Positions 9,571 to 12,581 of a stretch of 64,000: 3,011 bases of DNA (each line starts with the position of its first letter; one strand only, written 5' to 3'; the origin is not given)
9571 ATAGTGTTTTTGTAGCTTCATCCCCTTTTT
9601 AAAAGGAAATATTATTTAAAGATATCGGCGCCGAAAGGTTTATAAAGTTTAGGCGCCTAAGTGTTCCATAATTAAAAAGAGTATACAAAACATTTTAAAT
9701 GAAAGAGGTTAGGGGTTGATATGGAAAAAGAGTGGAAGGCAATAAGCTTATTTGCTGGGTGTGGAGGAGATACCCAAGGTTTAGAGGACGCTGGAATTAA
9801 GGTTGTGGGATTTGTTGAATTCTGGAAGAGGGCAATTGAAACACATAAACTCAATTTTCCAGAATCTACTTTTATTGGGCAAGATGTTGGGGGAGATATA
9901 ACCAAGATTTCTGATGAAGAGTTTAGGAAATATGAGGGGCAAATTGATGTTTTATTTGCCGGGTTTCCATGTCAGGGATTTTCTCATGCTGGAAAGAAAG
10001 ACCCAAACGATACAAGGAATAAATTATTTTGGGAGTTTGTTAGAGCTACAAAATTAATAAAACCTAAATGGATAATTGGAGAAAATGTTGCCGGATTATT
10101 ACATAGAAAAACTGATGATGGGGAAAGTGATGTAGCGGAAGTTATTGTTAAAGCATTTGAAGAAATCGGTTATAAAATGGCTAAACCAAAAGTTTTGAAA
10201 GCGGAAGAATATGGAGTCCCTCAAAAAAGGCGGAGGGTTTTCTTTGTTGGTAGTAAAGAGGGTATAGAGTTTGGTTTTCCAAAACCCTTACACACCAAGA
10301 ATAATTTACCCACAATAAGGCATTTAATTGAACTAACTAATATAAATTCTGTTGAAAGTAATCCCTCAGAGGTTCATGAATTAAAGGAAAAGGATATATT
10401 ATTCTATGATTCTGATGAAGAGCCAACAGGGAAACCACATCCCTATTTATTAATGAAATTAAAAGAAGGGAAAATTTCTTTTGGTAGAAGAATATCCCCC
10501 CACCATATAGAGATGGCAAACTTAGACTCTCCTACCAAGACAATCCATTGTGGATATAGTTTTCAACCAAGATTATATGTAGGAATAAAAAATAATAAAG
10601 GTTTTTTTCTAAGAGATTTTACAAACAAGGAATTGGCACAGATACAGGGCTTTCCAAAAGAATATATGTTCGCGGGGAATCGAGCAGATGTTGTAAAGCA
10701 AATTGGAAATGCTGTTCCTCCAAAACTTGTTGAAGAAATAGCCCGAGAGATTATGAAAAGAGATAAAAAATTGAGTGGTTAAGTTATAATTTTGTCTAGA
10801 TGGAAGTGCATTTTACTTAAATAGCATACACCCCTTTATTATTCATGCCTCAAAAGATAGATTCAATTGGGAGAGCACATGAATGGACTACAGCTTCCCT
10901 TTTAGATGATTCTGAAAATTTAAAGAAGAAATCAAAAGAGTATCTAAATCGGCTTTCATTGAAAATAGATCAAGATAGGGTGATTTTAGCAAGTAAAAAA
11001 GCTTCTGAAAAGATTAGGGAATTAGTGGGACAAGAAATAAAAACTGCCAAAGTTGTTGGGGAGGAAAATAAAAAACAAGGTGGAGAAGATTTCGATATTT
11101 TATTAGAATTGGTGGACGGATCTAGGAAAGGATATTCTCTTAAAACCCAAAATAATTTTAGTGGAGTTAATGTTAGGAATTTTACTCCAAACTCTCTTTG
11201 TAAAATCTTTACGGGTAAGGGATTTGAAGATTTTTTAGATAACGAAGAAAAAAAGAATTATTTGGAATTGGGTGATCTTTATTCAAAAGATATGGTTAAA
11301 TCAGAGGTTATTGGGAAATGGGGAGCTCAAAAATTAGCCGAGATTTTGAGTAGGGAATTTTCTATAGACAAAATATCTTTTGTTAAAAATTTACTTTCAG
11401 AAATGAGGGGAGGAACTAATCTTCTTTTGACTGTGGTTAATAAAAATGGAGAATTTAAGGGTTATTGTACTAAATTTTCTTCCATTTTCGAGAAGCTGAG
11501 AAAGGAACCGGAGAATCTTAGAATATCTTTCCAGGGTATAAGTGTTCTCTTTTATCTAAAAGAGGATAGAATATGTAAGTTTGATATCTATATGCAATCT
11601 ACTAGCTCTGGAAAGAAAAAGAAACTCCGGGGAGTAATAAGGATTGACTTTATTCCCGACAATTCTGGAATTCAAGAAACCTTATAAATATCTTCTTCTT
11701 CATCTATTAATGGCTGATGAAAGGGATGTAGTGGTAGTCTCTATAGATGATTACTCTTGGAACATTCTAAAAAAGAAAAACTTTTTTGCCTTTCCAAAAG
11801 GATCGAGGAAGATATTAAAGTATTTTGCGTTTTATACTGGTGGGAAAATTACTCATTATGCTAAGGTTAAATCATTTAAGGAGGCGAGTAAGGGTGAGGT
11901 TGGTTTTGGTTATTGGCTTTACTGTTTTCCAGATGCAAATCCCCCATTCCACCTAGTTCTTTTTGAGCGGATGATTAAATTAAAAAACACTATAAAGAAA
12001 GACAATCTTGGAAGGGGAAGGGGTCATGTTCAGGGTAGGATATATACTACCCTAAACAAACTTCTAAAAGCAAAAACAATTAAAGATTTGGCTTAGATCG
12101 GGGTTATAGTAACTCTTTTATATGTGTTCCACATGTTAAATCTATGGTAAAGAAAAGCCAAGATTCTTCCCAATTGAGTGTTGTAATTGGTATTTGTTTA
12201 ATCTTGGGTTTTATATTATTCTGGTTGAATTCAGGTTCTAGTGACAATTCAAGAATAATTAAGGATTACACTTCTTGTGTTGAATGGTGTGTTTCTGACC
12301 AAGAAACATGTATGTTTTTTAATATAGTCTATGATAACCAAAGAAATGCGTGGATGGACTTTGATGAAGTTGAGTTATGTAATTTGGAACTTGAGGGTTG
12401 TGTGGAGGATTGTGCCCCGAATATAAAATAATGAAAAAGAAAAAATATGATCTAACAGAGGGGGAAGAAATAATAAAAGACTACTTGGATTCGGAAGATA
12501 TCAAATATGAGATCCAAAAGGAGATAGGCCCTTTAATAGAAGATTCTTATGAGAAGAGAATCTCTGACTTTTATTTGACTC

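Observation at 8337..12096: Cas4-like nuclease translationally coupled to a Doc/Fic toxin, beside an orphan C5-MTase and two unknown genes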

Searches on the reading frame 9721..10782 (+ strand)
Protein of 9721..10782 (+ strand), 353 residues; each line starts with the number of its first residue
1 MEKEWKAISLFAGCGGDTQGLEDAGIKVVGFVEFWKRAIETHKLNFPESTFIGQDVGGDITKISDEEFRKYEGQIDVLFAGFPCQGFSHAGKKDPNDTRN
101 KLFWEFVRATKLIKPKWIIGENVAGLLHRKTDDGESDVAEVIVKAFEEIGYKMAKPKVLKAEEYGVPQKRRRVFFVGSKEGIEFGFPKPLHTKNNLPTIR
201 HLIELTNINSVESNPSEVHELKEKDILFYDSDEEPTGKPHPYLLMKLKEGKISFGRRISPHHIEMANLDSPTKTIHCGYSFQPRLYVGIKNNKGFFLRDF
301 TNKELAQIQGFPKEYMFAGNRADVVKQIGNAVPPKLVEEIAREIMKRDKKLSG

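Call 3: search_protein_families(library=pfam, proteins=[window:9721-10782:+], max_evalue=0.1)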
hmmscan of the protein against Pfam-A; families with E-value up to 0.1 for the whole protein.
window:9721-10782:+ (353 aa): 2 families
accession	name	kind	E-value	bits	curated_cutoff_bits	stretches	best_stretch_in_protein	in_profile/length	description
PF00145.23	DNA_methylase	-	3.8e-71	240.6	22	1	6-346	2-324/324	C-5 cytosine-specific DNA methylase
PF21161.3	P2R3B_EF-hand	-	0.072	13.4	27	0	5-37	32-59/60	P2R3B, EF-hand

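Call 4: search_protein_families(library=padloc, proteins=[window:9721-10782:+], max_evalue=0.1)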
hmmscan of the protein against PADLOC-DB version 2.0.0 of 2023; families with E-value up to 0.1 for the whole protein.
window:9721-10782:+ (353 aa): 63 families (the best 25 are shown)
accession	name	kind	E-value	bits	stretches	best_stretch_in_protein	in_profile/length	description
PDLC03378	MTase_II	-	1.5e-78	262.5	1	5-347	3-329/344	Type II methyltransferase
PDLC03234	MTase_II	-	8.5e-77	256.9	2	1-224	1-221/375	Type II methyltransferase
PDLC03272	MTase_II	-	3.2e-70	235.3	1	2-346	72-388/407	Type II methyltransferase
PDLC03326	MTase_II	-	4.1e-66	221.9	2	4-201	4-198/412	Type II methyltransferase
PDLC00033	DruM2|DruM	-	4.1e-60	202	1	3-346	20-362/368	DNA cytosine methylase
PDLC00026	DruM2|DruM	-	2.8e-59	199.4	1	3-346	3-316/336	DNA cytosine methylase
PDLC03307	MTase_II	-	1.1e-58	197.3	1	6-347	2-368/382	Type II methyltransferase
PDLC00027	DruM2|DruM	-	2.7e-53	179.6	2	4-198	11-193/361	DNA cytosine methylase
PDLC03237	MTase_II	-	3.4e-51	172.2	2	9-183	798-973/1036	Type II methyltransferase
PDLC02650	DrmMII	-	3.8e-48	162.5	3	5-129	9-139/435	DrmMII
PDLC00031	DruM2|DruM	-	3.2e-47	159.4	2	6-237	13-226/361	DNA cytosine methylase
PDLC02656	DrmMII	-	1.9e-41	140.4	2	1-227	1-253/491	DrmMII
PDLC02649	DrmMII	-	8e-41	138.3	3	59-205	99-247/422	DrmMII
PDLC03270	MTase_II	-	4.4e-40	135.7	2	6-181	2-164/309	Type II methyltransferase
PDLC02648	DrmMII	-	5e-40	135.7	2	4-193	21-245/468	DrmMII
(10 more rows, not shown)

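Call 7: search_protein_families(library=ncbifam, proteins=[window:9721-10782:+], max_evalue=0.1)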
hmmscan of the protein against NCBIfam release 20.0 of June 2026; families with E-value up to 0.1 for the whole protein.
window:9721-10782:+ (353 aa): 2 families
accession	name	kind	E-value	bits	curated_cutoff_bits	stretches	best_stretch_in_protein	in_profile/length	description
TIGR00675.1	dcm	superfamily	1.7e-63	215.2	100.65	1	8-344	2-329/329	DNA (cytosine-5-)-methyltransferase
NF007772.0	PRK10458.1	subfamily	3.6e-15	55.5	710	1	3-182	87-290/472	DNA cytosine methylase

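Call 92: search_solved_structures(query=window:9721-10779:+, max_evalue=1e-10)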
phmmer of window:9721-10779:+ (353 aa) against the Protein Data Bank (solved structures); distinct sequences matched with E-value up to 1e-10: 44.
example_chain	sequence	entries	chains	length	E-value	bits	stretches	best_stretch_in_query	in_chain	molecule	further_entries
3g7u_A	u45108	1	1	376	1.3e-31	113.2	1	7-185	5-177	Cytosine-specific methyltransferase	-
1dct_A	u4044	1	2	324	4.1e-31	111.5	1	7-191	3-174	PROTEIN (MODIFICATION METHYLASE HAEIII)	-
3ubt_Y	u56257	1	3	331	9.2e-30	107.1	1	7-191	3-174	Modification methylase HaeIII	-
1svu_A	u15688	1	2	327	6.6e-26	94.4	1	7-192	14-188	Modification methylase HhaI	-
1fjx_A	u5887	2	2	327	6.8e-26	94.4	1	7-192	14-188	HHAI DNA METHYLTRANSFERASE | MODIFICATION METHYLASE HHAI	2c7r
10mh_A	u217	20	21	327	6.8e-26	94.4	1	7-192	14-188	PROTEIN (CYTOSINE-SPECIFIC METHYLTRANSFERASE HHAI) | HaeIII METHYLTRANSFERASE | Modification methylase HhaI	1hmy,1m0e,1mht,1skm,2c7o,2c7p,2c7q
2i9k_A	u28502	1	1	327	8.1e-26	94.1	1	7-192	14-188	Modification methylase HhaI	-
2uyh_A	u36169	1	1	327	1.3e-25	93.5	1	7-192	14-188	MODIFICATION METHYLASE HHAI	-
2zcj_A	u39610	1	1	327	1.8e-25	93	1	7-192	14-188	Modification methylase HhaI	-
8yf3_A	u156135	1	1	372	2.6e-25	92.4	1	4-183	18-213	Cytosine-specific methyltransferase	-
2uz4_A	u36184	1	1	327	3.4e-25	92.1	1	7-192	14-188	MODIFICATION METHYLASE HHAI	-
2uyc_A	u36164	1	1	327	3.4e-25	92.1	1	7-192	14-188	MODIFICATION METHYLASE HHAI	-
2z6u_A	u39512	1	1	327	4.5e-25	91.7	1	7-192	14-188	Modification methylase HhaI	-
2z6q_A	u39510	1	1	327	4.6e-25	91.6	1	7-192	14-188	Modification methylase HhaI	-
2z6a_A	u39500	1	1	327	1.2e-24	90.2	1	7-192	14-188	Modification methylase HhaI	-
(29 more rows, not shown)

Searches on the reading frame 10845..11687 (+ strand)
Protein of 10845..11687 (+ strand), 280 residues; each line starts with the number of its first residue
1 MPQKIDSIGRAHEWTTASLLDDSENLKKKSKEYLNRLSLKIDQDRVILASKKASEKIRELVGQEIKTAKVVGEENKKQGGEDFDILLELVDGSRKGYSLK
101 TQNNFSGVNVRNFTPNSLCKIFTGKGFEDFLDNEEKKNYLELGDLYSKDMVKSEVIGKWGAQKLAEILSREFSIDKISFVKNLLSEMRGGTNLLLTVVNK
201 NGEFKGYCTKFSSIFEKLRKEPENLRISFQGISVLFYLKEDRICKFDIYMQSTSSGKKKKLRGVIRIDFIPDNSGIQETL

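Call 3: search_protein_families(library=pfam, proteins=[window:10845-11687:+], max_evalue=0.1)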
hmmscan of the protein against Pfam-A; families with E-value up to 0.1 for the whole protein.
window:10845-11687:+ (280 aa): 0 families

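Call 4: search_protein_families(library=padloc, proteins=[window:10845-11687:+], max_evalue=0.1)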
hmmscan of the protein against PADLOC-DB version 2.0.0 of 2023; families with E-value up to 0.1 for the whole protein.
window:10845-11687:+ (280 aa): 0 families

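Call 7: search_protein_families(library=ncbifam, proteins=[window:10845-11687:+], max_evalue=0.1)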
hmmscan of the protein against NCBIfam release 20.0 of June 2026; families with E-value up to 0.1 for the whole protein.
window:10845-11687:+ (280 aa): 1 family
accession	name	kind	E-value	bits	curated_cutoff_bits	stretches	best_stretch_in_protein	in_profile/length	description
TIGR02067.1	his_9_HisN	equivalog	0.023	14.2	275.15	1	37-94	27-85/252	histidinol-phosphatase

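Call 30: find_homologous_proteins(query=window:10845-11687:+)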
Query window:10845-11687:+ (280 aa): 2 proteins with E <= 0.001 among 1460 candidates.
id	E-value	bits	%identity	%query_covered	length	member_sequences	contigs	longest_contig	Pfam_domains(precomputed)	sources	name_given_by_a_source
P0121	1.3e-176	604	100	100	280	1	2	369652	-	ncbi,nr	ncbi:MAG: hypothetical protein NUV97_01270 [archaeon]|nr:hypothetical protein [archaeon] MCR4323407.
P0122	2.2e-65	239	47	96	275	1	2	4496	-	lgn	-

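Call 31: find_encoding_contigs(protein=P0122, flank=5000, max_places=4)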
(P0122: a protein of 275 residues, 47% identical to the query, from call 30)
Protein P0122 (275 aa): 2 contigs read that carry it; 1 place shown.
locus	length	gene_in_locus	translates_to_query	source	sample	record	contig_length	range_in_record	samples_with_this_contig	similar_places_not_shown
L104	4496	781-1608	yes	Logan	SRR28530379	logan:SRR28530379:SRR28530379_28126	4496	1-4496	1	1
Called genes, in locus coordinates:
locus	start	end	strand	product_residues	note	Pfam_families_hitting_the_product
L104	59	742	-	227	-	PF00730:HhH-GPD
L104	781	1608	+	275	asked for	-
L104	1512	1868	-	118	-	-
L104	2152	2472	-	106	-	-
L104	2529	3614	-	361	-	PF00145:DNA_methylase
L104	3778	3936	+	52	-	-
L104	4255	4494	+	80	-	?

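Call 32: find_encoding_contigs(protein=P0121, flank=10000, max_places=4)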
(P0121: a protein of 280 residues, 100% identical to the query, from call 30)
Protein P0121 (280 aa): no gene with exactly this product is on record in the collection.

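Call 36: search_solved_structures(query=A3, max_evalue=10, show_alignments=3)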
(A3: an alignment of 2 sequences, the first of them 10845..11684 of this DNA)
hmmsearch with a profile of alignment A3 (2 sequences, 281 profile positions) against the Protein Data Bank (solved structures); distinct sequences matched with E-value up to 10: 0.

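Call 45: predict_structure(alignment_id=A3)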
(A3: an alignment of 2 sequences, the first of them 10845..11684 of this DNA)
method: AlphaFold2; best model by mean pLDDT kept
length: 280 residues; sequences in the alignment: 2
mean_pLDDT: 59.6   pTM: 0.40
mean pLDDT of the five models: 59.6, 57.8, 55.7, 55.6, 47.9
residues with pLDDT >= 90: 13; 70-90: 70; 50-70: 104; < 50: 93
segments of 3 or more residues with pLDDT < 50: 1-5, 73-82, 101-114, 151-155, 186-212, 248-255, 257-280
pLDDT, mean of each block of 10 residues (from residue 1): 51 86 91 86 80 77 81 43 64 61 34 49 66 73 57 52 66 67 50 35 38 55 64 63 55 43 46 34
secondary structure, 60 per line:
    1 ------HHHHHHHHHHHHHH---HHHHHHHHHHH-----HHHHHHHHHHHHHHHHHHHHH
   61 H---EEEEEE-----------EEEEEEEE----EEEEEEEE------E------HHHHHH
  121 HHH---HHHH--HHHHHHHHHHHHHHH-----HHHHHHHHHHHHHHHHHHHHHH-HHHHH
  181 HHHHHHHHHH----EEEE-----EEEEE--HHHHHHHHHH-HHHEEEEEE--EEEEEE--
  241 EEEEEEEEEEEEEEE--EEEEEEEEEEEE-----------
elements in order: H7-20 H24-34 H40-61 E65-70 E82-89 E94-101 H115-123 H127-130 H133-147 H153-174 H176-190 E195-198 E204-208 H211-220 E225-230 E233-238 E241-255 E258-269

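Call 93: fold_search(model_id=the predicted structure, library=pdb)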
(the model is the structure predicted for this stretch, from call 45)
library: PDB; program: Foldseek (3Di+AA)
matches with E <= 10: 516; with E <= 0.001: 0
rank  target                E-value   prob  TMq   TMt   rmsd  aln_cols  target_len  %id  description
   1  8kb1_A                8.7e-02  0.06  0.10  0.10  21.2       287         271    9  Crystal structure of 11JD (released 2024-05-29)
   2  6hsy                  1.6e-01  0.16  0.16  0.21  14.9       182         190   11  Two-phospholipid-bound crystal structure of the substrate-binding protein Ttg2D from Pseudomonas aeruginosa (released 2019-10-23)
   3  7ucl_A                1.8e-01  0.18  0.11  0.06  14.2        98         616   15  SxtA Methyltransferase variant F458H in complex with Mn2+ and malonate (released 2022-06-01)
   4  8ovw_O                2.4e-01  0.07  0.13  0.14  17.4       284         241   12  Cryo-EM structure of CBF1-CCAN bound topologically to centromeric DNA (released 2023-08-09)
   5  3k7c_A                2.7e-01  0.33  0.14  0.29   9.5        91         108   10  Crystal structure of Putative NTF2-like transpeptidase (NP_281412.1) from CAMPYLOBACTER JEJUNI at 2.00 A resolution (released 2009-11-03)
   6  8js5_F                3.2e-01  0.06  0.12  0.14  23.3       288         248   14  Dimeric PAS domains of oxygen sensor FixL with ferric unliganded heme (released 2024-06-26)
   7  4hh2_A                3.2e-01  0.04  0.10  0.08  27.8       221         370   11  Structure of PpsR without the HTH motif from Rb. sphaeroides (released 2013-06-05)
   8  4uvq                  4.8e-01  0.15  0.13  0.14  10.2       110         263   16  PatG Domain of Unknown Function (released 2014-09-17)
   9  6y2q_A                4.8e-01  0.07  0.14  0.12  21.2       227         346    7  Escherichia coli RnlA endoribonuclease (released 2021-05-12)
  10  8jqt_A                4.8e-01  0.02  0.11  0.11  21.0       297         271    8  Crystal structure of U03-GPAKGIEYD (released 2024-06-19)
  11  9iac_B                5.3e-01  0.18  0.20  0.20  14.0       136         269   10  Structure of the Argonaute-associated Cas4 family protein 1 (ACE1) from Microcystis aeruginosa (MaACE1) (released 2025-04-23)
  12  8js6_E                5.6e-01  0.03  0.09  0.10  22.8       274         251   12  Dimeric PAS domains of oxygen sensor FixL in complex with cyanide-bound ferric heme (released 2024-06-26)
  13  4hh3_B                5.6e-01  0.02  0.09  0.10  29.7       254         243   10  Structure of the AppA-PpsR2 core complex from Rb. sphaeroides (released 2013-06-05)
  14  3er7_A                7.1e-01  0.11  0.17  0.28   8.2       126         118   10  Crystal structure of NTF2-like protein of unknown function (YP_001812677.1) from EXIGUOBACTERIUM SP. 255-15 at 1.50 A  (released 2008-10-14)
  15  4l9g_A                7.1e-01  0.02  0.09  0.10  28.2       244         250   11  Structure of PpsR N-Q-PAS1 from Rb. sphaeroides (released 2014-02-12)
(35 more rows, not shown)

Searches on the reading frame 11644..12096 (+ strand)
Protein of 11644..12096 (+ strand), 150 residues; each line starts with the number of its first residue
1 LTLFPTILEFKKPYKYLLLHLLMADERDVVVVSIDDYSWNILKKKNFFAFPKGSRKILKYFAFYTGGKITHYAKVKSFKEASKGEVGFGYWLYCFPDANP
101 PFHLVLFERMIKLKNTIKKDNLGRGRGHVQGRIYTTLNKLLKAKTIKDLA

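Call 3: search_protein_families(library=pfam, proteins=[window:11644-12096:+], max_evalue=0.1)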
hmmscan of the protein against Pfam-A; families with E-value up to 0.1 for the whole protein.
window:11644-12096:+ (150 aa): 1 family
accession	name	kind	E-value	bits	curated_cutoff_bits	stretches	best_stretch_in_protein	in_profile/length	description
PF02375.23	JmjN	-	0.068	13.4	26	0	1-17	1-17/34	jmjN domain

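Call 4: search_protein_families(library=padloc, proteins=[window:11644-12096:+], max_evalue=0.1)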
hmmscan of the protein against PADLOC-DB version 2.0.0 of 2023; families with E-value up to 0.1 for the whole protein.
window:11644-12096:+ (150 aa): 0 families

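Call 7: search_protein_families(library=ncbifam, proteins=[window:11644-12096:+], max_evalue=0.1)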
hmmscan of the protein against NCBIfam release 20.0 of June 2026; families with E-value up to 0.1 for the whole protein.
window:11644-12096:+ (150 aa): 0 families

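Call 57: search_protein_representatives(protein=window:11710-12093:+)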
Query: 128 residues. Proteins with E-value up to 0.001 (for the whole library): 28; up to 1e-10: 5; up to 1e-30: 1. The best 28 are listed.
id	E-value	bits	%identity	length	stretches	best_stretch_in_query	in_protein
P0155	4.5e-37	142.9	53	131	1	3-127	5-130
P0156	1.3e-26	109.1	49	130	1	5-127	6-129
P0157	1.4e-24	102.5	45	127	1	2-126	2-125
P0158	1.3e-14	70.2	37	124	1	4-126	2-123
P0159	8.6e-13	64.3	53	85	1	51-128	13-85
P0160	2.3e-10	56.5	37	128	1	3-127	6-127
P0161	4.2e-10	55.7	39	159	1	5-127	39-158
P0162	1.2e-09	54.1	36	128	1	5-112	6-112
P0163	2.5e-08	49.9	37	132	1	7-127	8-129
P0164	9.8e-08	48.0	41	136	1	5-127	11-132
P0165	2.8e-07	46.5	42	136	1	6-127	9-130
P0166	3.1e-07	46.4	34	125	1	3-126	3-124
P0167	2.8e-06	43.3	36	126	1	4-127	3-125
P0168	3.9e-06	42.8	38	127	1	3-126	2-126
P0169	4.3e-06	42.7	37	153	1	6-76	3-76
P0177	1.9e-04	37.4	34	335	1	3-127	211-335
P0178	2.1e-04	37.2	35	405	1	9-127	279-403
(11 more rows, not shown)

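Call 60: search_solved_structures(query=A5, max_evalue=10, show_alignments=2)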
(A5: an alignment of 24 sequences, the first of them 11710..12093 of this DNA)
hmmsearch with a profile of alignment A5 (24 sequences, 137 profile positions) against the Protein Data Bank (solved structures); distinct sequences matched with E-value up to 10: 2.
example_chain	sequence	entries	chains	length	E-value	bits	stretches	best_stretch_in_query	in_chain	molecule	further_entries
4r24_B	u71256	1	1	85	0.087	16.1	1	45-129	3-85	HTH-type transcriptional regulator TnrA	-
4r22_B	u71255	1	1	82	0.39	14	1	52-125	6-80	HTH-type transcriptional regulator TnrA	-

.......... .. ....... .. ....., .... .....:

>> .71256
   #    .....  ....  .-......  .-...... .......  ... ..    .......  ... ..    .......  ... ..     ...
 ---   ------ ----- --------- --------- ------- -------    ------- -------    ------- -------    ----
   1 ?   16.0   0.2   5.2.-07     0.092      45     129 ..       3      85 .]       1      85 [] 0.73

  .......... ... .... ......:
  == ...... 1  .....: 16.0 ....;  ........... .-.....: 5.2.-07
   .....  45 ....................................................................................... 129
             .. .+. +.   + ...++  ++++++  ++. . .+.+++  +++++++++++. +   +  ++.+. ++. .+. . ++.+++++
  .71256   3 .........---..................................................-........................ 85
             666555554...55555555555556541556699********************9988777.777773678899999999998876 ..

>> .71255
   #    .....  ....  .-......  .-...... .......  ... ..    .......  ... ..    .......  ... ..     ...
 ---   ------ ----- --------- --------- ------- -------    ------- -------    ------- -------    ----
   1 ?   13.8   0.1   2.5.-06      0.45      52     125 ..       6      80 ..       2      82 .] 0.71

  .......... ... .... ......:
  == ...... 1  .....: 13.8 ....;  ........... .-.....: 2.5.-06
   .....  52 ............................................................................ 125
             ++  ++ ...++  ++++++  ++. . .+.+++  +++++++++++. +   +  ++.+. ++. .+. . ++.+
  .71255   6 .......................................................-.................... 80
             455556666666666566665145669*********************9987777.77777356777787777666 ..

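Call 61: search_protein_families(library=pfam, alignment_id=A5, max_evalue=0.05)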
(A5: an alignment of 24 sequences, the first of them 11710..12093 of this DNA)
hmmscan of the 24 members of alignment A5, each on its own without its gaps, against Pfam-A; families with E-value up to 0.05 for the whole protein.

A. member 1, window:11710-12093:+ (128 aa): 0 families

B. families by the number of members that match (of 24 scanned): 11 families
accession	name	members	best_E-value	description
PF00730.31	HhH-GPD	1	6.5e-13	HhH-GPD superfamily base excision DNA repair protein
PF13588.12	HSDR_N_2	1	0.00052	Type I restriction enzyme R protein N terminus (HSDR_N)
PF05180.17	zf-DNL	1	0.0076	DNL zinc finger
PF04313.20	HSDR_N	1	0.0094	Type I restriction enzyme R protein N terminus (HSDR_N)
PF20464.3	MmeI_N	1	0.015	MmeI, N-terminal domain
PF04471.18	Mrr_cat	1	0.017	Restriction endonuclease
PF00633.29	HHH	1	0.021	Helix-hairpin-helix motif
PF08209.17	Sgf11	1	0.021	Sgf11 (transcriptional regulation protein)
PF21326.4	KDM6_GATAL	1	0.027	KDM6, GATA-like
PF08794.16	FHBP_C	1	0.04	Factor H binding protein, C-terminal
PF14471.11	DUF4428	1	0.043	Domain of unknown function (DUF4428)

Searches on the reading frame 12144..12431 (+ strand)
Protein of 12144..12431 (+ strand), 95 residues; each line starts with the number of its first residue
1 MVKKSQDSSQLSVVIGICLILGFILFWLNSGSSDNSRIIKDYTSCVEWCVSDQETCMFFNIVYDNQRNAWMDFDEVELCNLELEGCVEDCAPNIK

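Call 3: search_protein_families(library=pfam, proteins=[window:12144-12431:+], max_evalue=0.1)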
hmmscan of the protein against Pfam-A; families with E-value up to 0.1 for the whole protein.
window:12144-12431:+ (95 aa): 2 families
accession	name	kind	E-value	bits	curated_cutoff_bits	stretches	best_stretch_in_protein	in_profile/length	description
PF06305.16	LapA_dom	-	0.005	17.2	28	1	8-31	16-39/64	Lipopolysaccharide assembly protein A domain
PF16373.10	DUF4985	-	0.075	13.9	39.3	1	41-73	80-112/114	Domain of unknown function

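Call 4: search_protein_families(library=padloc, proteins=[window:12144-12431:+], max_evalue=0.1)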
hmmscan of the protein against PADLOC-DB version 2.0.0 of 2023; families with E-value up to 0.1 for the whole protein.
window:12144-12431:+ (95 aa): 2 families
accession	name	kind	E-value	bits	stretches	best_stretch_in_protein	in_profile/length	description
PDLC03974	UzuA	-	0.0029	15.1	1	35-89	143-200/310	-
PDLC02365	PycTM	-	0.018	13.4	1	6-67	49-104/165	-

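Call 7: search_protein_families(library=ncbifam, proteins=[window:12144-12431:+], max_evalue=0.1)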
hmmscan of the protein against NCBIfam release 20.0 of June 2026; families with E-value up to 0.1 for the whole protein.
window:12144-12431:+ (95 aa): 1 family
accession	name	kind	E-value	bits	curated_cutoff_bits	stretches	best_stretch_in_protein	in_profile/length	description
NF006752.0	PRK09272.1-5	equivalog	0.003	17.8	162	1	13-63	29-78/110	hypothetical protein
